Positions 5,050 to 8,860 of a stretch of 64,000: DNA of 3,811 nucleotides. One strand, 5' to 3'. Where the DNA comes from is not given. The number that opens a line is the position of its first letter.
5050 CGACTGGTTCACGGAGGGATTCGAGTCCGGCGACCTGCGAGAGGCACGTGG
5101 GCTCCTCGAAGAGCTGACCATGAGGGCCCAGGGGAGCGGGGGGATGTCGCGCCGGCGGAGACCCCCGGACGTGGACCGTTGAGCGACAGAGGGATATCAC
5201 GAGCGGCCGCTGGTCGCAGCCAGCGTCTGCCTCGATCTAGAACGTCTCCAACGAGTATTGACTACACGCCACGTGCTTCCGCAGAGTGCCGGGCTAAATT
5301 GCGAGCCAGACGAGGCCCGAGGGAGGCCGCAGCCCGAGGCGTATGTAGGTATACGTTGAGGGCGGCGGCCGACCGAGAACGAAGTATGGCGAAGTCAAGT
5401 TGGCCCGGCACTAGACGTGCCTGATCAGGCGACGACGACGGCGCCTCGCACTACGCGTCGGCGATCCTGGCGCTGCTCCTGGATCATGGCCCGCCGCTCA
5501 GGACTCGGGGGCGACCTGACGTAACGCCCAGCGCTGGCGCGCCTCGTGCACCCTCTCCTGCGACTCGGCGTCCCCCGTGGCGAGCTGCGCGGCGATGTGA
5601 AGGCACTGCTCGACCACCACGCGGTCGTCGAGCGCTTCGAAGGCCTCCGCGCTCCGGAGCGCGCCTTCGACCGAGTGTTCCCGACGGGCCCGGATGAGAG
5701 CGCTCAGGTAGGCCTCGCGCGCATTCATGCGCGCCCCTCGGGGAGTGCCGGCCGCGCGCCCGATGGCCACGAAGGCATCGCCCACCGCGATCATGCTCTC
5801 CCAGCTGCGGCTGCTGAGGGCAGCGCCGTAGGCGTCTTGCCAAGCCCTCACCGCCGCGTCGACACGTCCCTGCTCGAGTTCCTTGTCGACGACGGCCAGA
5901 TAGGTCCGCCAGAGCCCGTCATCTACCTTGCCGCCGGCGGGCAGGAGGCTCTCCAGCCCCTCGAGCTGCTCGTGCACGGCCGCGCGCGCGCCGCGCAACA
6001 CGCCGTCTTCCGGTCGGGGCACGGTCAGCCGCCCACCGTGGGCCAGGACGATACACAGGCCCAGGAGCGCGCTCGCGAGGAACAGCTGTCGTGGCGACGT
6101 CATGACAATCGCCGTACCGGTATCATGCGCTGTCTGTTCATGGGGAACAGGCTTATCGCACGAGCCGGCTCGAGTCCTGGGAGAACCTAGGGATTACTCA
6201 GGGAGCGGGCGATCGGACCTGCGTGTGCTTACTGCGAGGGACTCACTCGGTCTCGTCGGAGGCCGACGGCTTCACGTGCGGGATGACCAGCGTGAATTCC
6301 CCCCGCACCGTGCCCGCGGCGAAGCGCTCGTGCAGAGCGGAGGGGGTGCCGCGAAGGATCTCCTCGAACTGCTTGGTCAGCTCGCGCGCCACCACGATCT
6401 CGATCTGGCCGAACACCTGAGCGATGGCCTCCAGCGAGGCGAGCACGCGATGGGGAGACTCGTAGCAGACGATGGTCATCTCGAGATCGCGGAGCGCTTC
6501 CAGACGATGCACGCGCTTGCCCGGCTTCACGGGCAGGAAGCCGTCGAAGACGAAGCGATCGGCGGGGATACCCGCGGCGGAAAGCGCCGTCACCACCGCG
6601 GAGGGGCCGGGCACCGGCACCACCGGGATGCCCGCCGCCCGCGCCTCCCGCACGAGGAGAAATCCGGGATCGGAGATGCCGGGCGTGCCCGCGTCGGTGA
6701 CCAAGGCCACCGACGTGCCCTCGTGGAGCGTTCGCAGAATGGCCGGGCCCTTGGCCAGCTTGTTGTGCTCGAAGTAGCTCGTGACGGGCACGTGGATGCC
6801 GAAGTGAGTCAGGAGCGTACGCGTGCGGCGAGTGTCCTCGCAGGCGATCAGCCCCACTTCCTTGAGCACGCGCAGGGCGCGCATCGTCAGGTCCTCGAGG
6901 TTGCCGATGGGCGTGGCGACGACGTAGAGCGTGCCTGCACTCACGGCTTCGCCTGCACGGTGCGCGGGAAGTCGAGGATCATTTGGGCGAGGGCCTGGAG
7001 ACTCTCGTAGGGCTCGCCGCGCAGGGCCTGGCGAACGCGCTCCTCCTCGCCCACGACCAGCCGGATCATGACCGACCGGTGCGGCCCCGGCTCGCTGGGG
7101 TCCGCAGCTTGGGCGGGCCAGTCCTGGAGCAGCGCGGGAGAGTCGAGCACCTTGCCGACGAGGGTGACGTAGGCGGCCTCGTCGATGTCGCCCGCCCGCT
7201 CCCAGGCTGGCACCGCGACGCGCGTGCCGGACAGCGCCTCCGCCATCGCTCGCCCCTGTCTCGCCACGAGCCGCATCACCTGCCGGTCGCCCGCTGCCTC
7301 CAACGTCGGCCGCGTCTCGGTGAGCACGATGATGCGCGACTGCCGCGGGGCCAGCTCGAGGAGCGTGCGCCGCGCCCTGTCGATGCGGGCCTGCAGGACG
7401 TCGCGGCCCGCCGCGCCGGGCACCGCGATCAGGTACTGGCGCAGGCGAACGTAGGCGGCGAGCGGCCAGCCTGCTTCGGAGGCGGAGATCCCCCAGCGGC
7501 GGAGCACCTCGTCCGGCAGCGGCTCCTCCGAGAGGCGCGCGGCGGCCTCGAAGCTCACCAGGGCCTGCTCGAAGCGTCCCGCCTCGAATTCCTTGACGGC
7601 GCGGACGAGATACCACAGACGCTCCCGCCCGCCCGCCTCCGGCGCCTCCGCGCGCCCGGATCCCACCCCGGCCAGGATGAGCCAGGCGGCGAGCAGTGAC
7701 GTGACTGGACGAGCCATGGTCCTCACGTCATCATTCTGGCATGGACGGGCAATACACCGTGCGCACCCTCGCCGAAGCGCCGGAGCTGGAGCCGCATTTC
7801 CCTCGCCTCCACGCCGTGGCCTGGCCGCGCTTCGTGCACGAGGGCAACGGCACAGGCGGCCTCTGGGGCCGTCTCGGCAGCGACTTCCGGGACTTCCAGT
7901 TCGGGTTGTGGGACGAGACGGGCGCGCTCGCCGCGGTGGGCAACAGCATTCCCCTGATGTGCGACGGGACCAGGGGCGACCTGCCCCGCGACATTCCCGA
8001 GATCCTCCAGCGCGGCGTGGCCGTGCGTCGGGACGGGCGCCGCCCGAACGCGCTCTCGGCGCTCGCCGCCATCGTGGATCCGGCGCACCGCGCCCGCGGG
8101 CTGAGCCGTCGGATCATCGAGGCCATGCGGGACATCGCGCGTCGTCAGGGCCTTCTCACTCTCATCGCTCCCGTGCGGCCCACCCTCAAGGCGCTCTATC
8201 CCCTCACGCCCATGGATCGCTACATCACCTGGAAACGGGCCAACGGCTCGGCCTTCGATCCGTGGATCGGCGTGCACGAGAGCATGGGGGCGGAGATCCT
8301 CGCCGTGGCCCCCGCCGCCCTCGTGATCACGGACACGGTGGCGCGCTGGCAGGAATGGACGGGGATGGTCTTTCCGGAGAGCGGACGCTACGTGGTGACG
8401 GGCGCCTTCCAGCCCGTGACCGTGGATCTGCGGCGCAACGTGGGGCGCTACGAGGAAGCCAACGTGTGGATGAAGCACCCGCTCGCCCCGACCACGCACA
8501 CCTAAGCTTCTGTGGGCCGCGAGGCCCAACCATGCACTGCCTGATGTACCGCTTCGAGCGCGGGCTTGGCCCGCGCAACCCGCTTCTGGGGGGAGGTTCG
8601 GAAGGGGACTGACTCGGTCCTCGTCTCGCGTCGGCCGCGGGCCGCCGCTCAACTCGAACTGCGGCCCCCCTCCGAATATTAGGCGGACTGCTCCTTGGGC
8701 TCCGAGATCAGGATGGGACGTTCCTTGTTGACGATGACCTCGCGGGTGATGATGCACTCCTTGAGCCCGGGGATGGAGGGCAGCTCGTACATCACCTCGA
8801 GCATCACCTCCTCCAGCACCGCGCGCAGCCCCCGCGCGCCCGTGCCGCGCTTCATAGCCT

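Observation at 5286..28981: Three intergenic copies of a structured element: conserved core, different but always complementary closing helices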

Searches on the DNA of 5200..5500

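Call 8: search_rna_families(source=window, start=5200, end=5500, threshold=evalue, max_evalue=10, show_alignments=3)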
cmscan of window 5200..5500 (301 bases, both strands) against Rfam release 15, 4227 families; matches with E-value up to 10: 2.
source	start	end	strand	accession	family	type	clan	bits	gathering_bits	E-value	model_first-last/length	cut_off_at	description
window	5319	5378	+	RF01534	TB10Cs4H4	Gene; snRNA; snoRNA; HACA-box;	-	15.4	50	1.8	1-66/66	no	Trypanosomatid snoRNA TB10Cs4H4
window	5292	5369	+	RF02506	Atu_Ti1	Gene; sRNA;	-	14.6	55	6.4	1-92/92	no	Rhizobiales sRNA Atu_Ti1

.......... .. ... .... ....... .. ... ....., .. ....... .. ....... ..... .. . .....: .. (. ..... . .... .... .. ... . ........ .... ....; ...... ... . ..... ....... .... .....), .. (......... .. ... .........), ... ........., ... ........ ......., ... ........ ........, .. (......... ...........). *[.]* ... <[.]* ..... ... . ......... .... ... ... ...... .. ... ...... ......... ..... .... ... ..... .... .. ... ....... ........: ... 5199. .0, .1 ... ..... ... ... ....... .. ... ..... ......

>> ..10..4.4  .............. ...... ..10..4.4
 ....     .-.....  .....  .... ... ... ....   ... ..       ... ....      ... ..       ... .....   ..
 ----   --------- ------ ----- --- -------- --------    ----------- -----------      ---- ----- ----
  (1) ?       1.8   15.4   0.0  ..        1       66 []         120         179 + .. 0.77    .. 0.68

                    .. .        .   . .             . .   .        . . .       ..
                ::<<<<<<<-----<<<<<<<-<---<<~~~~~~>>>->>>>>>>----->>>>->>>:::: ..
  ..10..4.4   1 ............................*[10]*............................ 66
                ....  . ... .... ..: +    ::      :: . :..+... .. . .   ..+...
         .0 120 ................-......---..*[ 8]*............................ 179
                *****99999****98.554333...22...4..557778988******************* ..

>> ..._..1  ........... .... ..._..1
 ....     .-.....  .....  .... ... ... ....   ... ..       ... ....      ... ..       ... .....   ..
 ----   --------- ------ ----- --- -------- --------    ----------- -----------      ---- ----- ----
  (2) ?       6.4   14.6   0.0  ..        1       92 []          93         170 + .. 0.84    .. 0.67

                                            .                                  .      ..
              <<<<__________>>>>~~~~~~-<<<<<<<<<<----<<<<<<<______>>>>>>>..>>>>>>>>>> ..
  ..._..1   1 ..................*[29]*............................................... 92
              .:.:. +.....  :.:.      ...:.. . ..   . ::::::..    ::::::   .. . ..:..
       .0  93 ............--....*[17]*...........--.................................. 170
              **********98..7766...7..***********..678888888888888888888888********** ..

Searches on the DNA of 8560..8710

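Call 54: search_rna_families(source=window, start=8560, end=8710, threshold=evalue, max_evalue=10)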
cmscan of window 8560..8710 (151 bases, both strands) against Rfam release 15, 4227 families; matches with E-value up to 10: 2.
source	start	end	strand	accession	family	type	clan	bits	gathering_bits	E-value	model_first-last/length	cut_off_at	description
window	8639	8670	-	RF01521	CC1840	Gene; sRNA;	-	13.8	50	8.3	64-95/95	no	caulobacter sRNA CC1840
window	8567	8621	-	RF01944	mir-2518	Gene; miRNA;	-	13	61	4.6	1-67/67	no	mir-2518 microRNA precursor family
